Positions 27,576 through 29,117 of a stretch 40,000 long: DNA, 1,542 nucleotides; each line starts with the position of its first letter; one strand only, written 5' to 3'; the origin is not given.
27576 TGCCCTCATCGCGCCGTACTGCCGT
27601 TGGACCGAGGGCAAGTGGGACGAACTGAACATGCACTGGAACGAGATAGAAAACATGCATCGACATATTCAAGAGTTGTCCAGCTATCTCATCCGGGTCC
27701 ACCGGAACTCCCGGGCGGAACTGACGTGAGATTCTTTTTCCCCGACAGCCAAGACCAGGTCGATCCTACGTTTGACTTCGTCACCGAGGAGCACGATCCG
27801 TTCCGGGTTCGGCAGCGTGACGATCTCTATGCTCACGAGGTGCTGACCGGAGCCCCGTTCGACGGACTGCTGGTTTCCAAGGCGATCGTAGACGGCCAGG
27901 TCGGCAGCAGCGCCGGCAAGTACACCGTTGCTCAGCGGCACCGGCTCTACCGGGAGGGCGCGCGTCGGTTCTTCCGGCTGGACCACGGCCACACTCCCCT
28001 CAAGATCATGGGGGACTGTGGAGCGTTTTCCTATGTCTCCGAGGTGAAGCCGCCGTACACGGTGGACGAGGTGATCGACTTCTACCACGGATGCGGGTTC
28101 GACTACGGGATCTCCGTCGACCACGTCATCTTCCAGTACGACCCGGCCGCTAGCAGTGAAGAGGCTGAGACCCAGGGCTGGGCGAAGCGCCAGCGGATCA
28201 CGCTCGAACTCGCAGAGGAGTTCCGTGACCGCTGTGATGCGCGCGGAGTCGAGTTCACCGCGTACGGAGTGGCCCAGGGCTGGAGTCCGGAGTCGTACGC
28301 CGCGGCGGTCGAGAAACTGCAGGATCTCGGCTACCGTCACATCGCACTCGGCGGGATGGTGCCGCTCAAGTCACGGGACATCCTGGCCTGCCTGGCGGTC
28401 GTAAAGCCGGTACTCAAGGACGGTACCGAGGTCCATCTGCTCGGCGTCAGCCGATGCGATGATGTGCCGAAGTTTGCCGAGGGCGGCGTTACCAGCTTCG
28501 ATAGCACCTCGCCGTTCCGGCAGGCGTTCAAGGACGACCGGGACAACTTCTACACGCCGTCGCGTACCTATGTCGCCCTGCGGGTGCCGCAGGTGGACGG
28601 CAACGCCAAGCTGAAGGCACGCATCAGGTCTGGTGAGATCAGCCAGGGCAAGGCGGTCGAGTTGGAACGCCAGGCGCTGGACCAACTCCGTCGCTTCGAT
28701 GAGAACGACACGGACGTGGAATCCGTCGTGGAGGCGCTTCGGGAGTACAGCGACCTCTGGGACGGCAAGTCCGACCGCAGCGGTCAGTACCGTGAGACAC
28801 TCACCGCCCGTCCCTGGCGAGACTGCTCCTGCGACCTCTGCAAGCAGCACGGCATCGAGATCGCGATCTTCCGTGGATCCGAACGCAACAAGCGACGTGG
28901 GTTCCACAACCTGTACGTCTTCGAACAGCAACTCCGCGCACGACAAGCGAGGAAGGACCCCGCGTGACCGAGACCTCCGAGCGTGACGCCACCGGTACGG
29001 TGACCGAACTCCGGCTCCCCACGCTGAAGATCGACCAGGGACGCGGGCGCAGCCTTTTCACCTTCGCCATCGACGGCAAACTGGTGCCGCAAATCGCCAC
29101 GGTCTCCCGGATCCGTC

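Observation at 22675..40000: Dpd-type 7-deazaguanine DNA modification/restriction island next to tRNA-Met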

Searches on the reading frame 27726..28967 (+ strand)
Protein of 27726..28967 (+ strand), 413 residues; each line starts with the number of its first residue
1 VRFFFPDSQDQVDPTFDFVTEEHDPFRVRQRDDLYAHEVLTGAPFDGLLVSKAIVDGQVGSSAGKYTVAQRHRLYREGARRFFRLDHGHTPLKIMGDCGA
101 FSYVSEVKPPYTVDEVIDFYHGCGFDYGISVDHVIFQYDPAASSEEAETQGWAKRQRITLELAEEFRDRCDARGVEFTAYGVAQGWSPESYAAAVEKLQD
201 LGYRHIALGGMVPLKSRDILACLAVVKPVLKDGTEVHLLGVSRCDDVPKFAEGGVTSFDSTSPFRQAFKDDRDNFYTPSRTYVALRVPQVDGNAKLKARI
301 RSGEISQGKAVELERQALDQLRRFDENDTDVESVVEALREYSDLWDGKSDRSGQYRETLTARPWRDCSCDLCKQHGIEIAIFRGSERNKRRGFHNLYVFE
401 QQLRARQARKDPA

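Call 7: search_protein_families(library=ncbifam, proteins=[window:27726-28967:+], max_evalue=0.01)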
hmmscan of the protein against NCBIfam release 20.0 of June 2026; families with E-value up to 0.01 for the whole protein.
window:27726-28967:+ (413 aa): 4 families
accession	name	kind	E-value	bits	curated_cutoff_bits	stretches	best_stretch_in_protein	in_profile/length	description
NF041059.1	DpdA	equivalog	3.9e-182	605.6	200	1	1-404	1-404/406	tRNA-guanine transglycosylase DpdA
TIGR00432.2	arcsn_tRNA_tgt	equivalog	1.6e-08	33.4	350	1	93-282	83-264/441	tRNA guanosine(15) transglycosylase TgtA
TIGR00449.1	tgt_general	superfamily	2.6e-08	33.1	47.6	1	134-270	136-272/367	tRNA-guanine transglycosylase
TIGR00430.1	Q_tRNA_tgt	equivalog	7.8e-07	28.4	306.75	1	134-268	136-271/368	tRNA guanosine(34) transglycosylase Tgt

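Call 10: search_protein_families(library=pfam, proteins=[window:27726-28967:+], max_evalue=0.1)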
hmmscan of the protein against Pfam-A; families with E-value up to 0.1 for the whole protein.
window:27726-28967:+ (413 aa): 2 families
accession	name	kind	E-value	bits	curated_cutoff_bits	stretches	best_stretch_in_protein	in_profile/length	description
PF01702.25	TGT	-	3.4e-08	33.4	26.3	1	144-267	138-262/357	Queuine tRNA-ribosyltransferase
PF18794.7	HSM3_C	-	0.081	13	25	0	276-347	94-161/177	DNA mismatch repair protein HSM3, C terminal domain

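Call 11: search_protein_families(library=padloc, proteins=[window:27726-28967:+], max_evalue=0.01)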
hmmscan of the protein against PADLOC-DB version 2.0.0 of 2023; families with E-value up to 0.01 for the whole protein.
window:27726-28967:+ (413 aa): 4 families
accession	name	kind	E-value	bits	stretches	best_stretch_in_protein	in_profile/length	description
PDLC02807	DpdA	-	8.1e-182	602.6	1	1-407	1-409/417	DpdA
PDLC02808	DpdA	-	2.1e-90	301.2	1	95-403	1-312/317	DpdA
PDLC02810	DpdA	-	9.4e-67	222.6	1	211-405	1-199/224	DpdA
PDLC02809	DpdA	-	2.4e-62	208.3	1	2-211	5-208/210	DpdA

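Call 31: search_solved_structures(query=window:27726-28967:+, max_evalue=0.001, show_alignments=1)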
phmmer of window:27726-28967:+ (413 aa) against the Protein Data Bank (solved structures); distinct sequences matched with E-value up to 0.001: 46.
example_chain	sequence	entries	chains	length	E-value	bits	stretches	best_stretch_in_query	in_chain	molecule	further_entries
7ui4_A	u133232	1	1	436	6.6e-121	407.1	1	1-404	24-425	DNA-guanine transglycosylase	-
6ygv_A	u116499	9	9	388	5.5e-07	31.9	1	116-267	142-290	Queuine tRNA-ribosyltransferase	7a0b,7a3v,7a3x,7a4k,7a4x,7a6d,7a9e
3uvi_A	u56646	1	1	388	5.8e-07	31.8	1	116-267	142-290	Queuine tRNA-ribosyltransferase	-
4dy1_A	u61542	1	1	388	5.8e-07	31.8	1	115-267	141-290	Queuine tRNA-ribosyltransferase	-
7apm_A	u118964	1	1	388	6.2e-07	31.7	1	116-267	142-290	Queuine tRNA-ribosyltransferase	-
7apl_A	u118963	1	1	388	6.6e-07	31.6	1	116-267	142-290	Queuine tRNA-ribosyltransferase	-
4e2v_A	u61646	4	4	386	8.4e-07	31.3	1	114-267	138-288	Queuine tRNA-ribosyltransferase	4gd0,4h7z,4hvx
4hqv_A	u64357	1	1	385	9.1e-07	31.1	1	115-267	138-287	Queuine tRNA-ribosyltransferase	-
4gcx_A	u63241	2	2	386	9.1e-07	31.1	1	115-267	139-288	Queuine tRNA-ribosyltransferase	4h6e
2nqz_A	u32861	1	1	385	1.7e-06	30.3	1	115-267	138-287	Queuine tRNA-ribosyltransferase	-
2nso_A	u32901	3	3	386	1.7e-06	30.2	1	115-267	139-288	Queuine tRNA-ribosyltransferase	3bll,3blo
6h7c_A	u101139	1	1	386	2.4e-06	29.8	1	116-267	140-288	Queuine tRNA-ribosyltransferase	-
6yry_A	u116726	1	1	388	2.4e-06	29.7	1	116-267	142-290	Queuine tRNA-ribosyltransferase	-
1ozm_A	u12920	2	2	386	2.6e-06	29.6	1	116-267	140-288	Queuine tRNA-ribosyltransferase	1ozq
2oko_A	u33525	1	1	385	2.7e-06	29.6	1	116-267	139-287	Queuine tRNA-ribosyltransferase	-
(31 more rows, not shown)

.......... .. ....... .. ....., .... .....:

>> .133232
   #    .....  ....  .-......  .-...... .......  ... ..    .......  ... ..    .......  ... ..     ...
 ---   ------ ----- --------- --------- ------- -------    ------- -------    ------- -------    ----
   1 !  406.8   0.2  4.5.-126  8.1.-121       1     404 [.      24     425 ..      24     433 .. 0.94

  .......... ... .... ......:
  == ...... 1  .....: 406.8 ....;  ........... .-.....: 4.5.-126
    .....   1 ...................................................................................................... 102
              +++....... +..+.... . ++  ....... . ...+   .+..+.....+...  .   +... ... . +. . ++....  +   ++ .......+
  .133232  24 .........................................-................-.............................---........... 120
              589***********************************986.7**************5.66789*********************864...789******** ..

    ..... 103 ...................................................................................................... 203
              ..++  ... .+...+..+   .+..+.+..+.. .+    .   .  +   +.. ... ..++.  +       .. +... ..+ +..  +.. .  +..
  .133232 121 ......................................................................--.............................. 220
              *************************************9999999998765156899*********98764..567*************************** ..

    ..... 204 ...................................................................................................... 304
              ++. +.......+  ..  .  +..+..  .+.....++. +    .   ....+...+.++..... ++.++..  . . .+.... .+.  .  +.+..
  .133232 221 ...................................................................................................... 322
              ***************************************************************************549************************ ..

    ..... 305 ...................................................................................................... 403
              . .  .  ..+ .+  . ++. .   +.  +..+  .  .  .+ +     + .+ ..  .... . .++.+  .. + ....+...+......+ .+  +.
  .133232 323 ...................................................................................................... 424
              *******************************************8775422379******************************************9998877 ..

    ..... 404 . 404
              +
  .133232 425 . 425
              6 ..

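Call 41: search_dna_similar(query=window:27726-28967:+, collection=plasmids, mode=protein, max_rows=25, max_evalue=1e-20)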
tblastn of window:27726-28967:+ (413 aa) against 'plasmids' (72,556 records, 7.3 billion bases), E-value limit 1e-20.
Records with a match: 17; places in all: 17; records where one place covers at least 80% of the query: 17.
Best place of each record, by identity: <60% 17.
By first word of the organism name: Enterobacter 1; Rhizobium 1; Sinorhizobium 1; Azospirillum 1; Bradyrhizobium 1; Agrobacterium 1; Shinella 1; Caulobacter 1; Acetobacter 1; Methylobacterium 1; and 7 more.
By predicted mobility (MOB-suite, as given by PLSDB): non-mobilizable 9; conjugative 5; mobilizable 3.
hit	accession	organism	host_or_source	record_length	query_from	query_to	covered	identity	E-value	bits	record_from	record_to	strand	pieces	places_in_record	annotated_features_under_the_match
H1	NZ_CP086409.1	Enterobacter cloacae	water,water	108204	1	404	98%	46.0%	4e-112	368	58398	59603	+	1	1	dpdA: tRNA-guanine transglycosylase DpdA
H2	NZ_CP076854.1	Rhizobium sp. WYJ-E13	Curcuma wenyujin Y.H. Chen et C. ...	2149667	1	411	100%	42.7%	3e-97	325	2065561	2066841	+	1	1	none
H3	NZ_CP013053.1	Sinorhizobium americanum CCGM7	Phaseolus vulgaris,root nodules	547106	1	411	100%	41.7%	2e-99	331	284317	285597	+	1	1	dpdA: tRNA-guanine transglycosylase DpdA | dbpB: DGQHR domain-containing protein DpdB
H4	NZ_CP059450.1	Azospirillum brasilense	Prokaryotes,soil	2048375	1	400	97%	42.3%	7e-97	324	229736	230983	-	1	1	none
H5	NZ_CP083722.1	Bradyrhizobium sp. 41S5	Glycine max cv. AC Glengarry,Cell ...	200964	1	405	98%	41.4%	2e-89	302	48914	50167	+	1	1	dpdA: tRNA-guanine transglycosylase DpdA | dbpB: DGQHR domain-containing protein DpdB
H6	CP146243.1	Agrobacterium vitis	Vitis vinifera,cell culture,Grape gall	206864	1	411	100%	40.8%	1e-97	326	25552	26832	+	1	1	dpdA: tRNA-guanine transglycosylase DpdA | dbpB: DGQHR domain-containing protein DpdB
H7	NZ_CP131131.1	Shinella zoogloeoides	isolate,Activated charcoal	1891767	1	400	97%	41.7%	7e-94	315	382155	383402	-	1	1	none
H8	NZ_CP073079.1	Caulobacter sp. S6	pure culture,soil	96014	1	403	98%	40.9%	1e-87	297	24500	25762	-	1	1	dpdA: tRNA-guanine transglycosylase DpdA | dbpB: DGQHR domain-containing protein DpdB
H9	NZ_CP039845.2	Acetobacter pasteurianus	whole organism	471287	1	409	99%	40.2%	9e-92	309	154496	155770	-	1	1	dpdA: tRNA-guanine transglycosylase DpdA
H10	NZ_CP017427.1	Methylobacterium sp. XJLW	single cell,soil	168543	1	403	98%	40.5%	9e-85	289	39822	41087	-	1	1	dpdA: tRNA-guanine transglycosylase DpdA | dbpB: DGQHR domain-containing protein DpdB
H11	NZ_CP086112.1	Skermanella rosea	single cell,hydrocarbon-contaminated ...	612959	1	403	98%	39.9%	2e-89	302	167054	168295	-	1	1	dpdA: tRNA-guanine transglycosylase DpdA | dbpB: DGQHR domain-containing protein DpdB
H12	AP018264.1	Scytonema sp. NIES-4073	-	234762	1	404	98%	39.3%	2e-79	274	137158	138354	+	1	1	tgt: queuine tRNA-ribosyltransferase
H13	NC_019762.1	Allocoleopsis franciscana PCC 7113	-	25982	1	404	98%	39.0%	1e-79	274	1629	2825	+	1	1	dpdA: tRNA-guanine transglycosylase DpdA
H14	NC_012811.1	Methylorubrum extorquens AM1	-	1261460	2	400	97%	38.4%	9e-80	275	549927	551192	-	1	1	none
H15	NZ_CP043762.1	Paenibacillus sp. 37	whole organism,rhizosphere of Abies ...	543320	1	404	98%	37.0%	4e-69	244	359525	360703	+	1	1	dpdA: tRNA-guanine transglycosylase DpdA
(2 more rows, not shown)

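Call 42: get_annotated_region(hit=H1, flank=20000)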
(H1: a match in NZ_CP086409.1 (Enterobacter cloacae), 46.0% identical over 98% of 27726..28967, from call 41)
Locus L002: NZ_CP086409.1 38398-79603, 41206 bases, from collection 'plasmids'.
description: Enterobacter cloacae strain POL9 plasmid pPOL9A, complete sequence
organism: Enterobacter cloacae (NCBI taxid 550)
taxonomy: Bacteria; Pseudomonadota; Gammaproteobacteria; Enterobacterales; Enterobacteriaceae; Enterobacter; Enterobacter cloacae
host: -; source: water,water; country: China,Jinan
typing (MOB-suite, as given by PLSDB): non-mobilizable; replicon IncY
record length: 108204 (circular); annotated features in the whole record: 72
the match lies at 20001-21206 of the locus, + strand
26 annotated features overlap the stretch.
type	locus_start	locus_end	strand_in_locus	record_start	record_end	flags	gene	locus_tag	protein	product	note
CDS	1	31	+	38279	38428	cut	-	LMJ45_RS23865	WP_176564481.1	hypothetical protein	-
CDS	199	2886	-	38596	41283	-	-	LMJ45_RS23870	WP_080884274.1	cation-transporting P-type ATPase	-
CDS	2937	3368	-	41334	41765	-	-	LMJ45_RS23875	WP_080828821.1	universal stress protein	-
CDS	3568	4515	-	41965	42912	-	-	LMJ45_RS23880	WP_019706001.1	IS30-like element ISAs2 family transposase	GO:0006313 - DNA transposition [Evidence IEA]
CDS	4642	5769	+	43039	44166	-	-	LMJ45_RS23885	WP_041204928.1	ISAs1-like element ISKpn9 family transposase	GO:0006313 - DNA transposition [Evidence IEA]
CDS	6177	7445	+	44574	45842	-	-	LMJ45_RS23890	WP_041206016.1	IS4-like element ISAeme4 family transposase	GO:0006313 - DNA transposition [Evidence IEA]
CDS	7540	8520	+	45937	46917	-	-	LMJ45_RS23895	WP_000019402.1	IS5-like element IS5 family transposase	GO:0006313 - DNA transposition [Evidence IEA]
CDS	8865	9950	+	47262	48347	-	-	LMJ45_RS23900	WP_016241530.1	efflux RND transporter periplasmic adaptor subunit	GO:0006810 - transport [Evidence IEA]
CDS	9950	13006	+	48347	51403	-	-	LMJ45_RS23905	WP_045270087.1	efflux RND transporter permease subunit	-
CDS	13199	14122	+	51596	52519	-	-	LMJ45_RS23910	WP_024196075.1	acyltransferase family protein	-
CDS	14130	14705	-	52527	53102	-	pagP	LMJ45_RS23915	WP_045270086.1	lipid IV(A) palmitoyltransferase PagP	-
CDS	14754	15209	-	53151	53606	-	merR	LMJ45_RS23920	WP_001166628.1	Hg(II)-responsive transcriptional regulator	-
CDS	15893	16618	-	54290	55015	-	-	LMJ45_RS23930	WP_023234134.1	carbonic anhydrase family protein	-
CDS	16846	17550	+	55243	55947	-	-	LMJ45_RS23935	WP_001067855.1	IS6-like element IS26 family transposase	GO:0006313 - DNA transposition [Evidence IEA]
CDS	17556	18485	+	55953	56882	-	-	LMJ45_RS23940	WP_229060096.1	IS5 family transposase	-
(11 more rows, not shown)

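Call 49: find_homologous_proteins(query=window:27726-28967:+, max_evalue=1e-30)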
Query window:27726-28967:+ (413 aa): 6102 proteins with E <= 1e-30 among 8000 candidates; the best 120 are listed.
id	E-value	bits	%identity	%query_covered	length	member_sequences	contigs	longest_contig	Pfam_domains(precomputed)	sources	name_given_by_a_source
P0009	2.9e-275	930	97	100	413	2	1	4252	PF01702.26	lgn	-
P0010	2.3e-268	908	94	100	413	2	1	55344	PF01702.26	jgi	jgi:hypothetical protein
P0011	1.8e-267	905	94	100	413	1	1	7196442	PF01702.26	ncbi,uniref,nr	ncbi:tRNA-guanine transglycosylase DpdA [Micromonospora cathayae]|uniref:tRNA-guanine transglycosyla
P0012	1.1e-244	830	87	99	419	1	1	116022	PF01702.26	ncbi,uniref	ncbi:tRNA-guanine transglycosylase DpdA [Polymorphospora sp. NPDC050346]|uniref:tRNA-guanine transgl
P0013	7.2e-244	827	86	100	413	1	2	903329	PF01702.26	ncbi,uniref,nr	ncbi:hypothetical protein Ais01nite_19580 [Asanoa ishikariensis]|uniref:Queuine tRNA-ribosyltransfer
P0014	1.3e-208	711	75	99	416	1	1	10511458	-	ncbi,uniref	ncbi:tRNA-guanine transglycosylase DpdA [Dactylosporangium sp. CA-052675]|uniref:tRNA-guanine transg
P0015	8.3e-207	705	75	98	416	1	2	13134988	-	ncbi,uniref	ncbi:tRNA-guanine transglycosylase DpdA [Dactylosporangium darangshiense]|uniref:Queuine/other tRNA-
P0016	2.2e-206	704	74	99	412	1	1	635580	PF01702.26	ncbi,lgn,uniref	ncbi:tRNA-guanine transglycosylase DpdA [Actinoplanes sp. NPDC051475]|uniref:tRNA-guanine transglyco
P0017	4.0e-206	703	75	99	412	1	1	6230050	-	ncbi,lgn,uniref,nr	ncbi:tRNA-guanine transglycosylase DpdA [Micromonospora sp. NBC_01739]|uniref:tRNA-guanine transglyc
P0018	6.8e-206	702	74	99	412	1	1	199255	-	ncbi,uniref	ncbi:tRNA-guanine transglycosylase DpdA [Micromonospora sp. NPDC047465]|uniref:tRNA-guanine transgly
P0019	6.8e-206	702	74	100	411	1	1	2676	-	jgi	-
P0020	1.1e-205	701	74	99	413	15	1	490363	-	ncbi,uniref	ncbi:tRNA-guanine transglycosylase DpdA [Micromonospora arida]|uniref:tRNA-guanine transglycosylase 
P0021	1.3e-205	701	74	99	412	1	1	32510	-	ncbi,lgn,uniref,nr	ncbi:hypothetical protein GA0070558_15114 [Micromonospora haikouensis]|uniref:Queuine/other tRNA-rib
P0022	1.6e-205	701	74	99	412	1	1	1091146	-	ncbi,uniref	ncbi:tRNA-guanine transglycosylase DpdA [Micromonospora sp. NPDC003816]|uniref:tRNA-guanine transgly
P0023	4.4e-205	699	74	99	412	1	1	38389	-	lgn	-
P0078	5.1e-187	640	68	100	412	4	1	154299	-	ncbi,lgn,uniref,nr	ncbi:hypothetical protein SAMN05216266_116101 [Amycolatopsis marina]|uniref:Queuine tRNA-ribosyltran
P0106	9.6e-171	586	64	98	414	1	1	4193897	-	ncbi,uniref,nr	ncbi:hypothetical protein M6D93_15245 [Jatrophihabitans telluris]|uniref:Queuine/other tRNA-ribosylt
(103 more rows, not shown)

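Call 50: find_encoding_contigs(protein=P0011, flank=10000, max_places=2)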
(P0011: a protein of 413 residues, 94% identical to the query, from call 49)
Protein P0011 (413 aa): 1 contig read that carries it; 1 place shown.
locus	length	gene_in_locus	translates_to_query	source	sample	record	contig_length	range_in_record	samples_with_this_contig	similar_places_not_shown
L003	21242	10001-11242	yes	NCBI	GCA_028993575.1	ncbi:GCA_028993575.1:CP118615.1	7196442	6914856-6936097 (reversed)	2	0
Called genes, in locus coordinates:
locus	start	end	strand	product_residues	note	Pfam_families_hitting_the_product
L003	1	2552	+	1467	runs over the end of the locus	PF00270:DEAD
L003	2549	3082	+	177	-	-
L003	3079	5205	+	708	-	PF28109:DpdD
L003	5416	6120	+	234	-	PF00733:Asn_synthase, PF06508:QueC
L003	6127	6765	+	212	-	PF04055:Radical_SAM (weak)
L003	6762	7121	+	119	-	PF01242:PTPS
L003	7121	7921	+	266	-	PF02649:GCHY-1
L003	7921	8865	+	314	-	-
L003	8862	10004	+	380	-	PF14072:DndB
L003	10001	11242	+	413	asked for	PF01702:TGT (weak)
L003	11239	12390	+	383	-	PF14072:DndB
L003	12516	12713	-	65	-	-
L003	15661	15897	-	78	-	-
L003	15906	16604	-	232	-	PF00106:adh_short, PF08659:KR (weak), PF13561:adh_short_C2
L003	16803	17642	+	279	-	PF13560:HTH_31, PF01381:HTH_3 (weak), PF17765:MLTR_LBD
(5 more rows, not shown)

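Call 52: find_encoding_contigs(protein=P0078, flank=10000, max_places=1)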
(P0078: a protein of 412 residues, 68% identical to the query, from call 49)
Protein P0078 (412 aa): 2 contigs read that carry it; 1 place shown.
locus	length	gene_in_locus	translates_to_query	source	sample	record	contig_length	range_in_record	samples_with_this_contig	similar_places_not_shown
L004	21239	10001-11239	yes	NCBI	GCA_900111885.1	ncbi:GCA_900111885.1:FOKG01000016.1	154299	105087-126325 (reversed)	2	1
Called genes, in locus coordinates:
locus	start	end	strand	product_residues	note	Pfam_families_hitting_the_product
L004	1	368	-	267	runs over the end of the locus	-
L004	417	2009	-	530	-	PF16655:PhoD_N, PF16656:Pur_ac_phosph_N (faint), PF09423:PhoD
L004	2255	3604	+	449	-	PF05787:PhoX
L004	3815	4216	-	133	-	-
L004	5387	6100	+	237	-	PF00733:Asn_synthase (weak), PF06508:QueC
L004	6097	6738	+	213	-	PF04055:Radical_SAM (weak)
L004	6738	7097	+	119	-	PF01242:PTPS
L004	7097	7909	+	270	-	PF02649:GCHY-1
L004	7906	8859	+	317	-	-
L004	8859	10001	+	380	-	PF14072:DndB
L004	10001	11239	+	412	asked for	-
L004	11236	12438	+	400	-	PF14072:DndB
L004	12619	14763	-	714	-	PF28109:DpdD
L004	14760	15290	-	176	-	PF13091:PLDc_2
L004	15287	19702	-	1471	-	PF00270:DEAD, PF00271:Helicase_C (weak)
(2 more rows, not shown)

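Call 53: find_encoding_contigs(protein=P0106, flank=10000, max_places=1)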
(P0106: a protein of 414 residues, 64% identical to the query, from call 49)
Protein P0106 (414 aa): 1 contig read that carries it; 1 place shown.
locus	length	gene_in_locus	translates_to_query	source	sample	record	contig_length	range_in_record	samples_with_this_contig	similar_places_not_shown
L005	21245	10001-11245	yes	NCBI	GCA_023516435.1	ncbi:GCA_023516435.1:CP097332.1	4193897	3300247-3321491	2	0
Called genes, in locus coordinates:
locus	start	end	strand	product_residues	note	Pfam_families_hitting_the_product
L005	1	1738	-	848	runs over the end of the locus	PF00270:DEAD, PF00271:Helicase_C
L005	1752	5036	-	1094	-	PF00176:SNF2-rel_dom (faint), PF00271:Helicase_C (weak)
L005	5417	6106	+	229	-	PF00733:Asn_synthase (weak), PF06508:QueC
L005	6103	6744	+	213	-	-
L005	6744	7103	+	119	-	PF01242:PTPS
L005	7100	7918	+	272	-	PF02649:GCHY-1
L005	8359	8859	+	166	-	-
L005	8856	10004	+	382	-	PF14072:DndB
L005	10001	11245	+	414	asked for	-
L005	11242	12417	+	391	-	PF14072:DndB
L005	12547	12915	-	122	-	PF01435:Peptidase_M48 (weak)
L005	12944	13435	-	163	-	PF00665:rve, PF13683:rve_3, PF13333:rve_2 (weak)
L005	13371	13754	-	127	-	PF13276:HTH_21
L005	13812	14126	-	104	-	PF01527:HTH_Tnp_1, PF13518:HTH_28 (weak)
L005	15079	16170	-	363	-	PF00142:Fer4_NifH (faint), PF01656:CbiA, PF02374:ArsA_ATPase (weak), PF10609:ParA (weak), PF13614:AAA_31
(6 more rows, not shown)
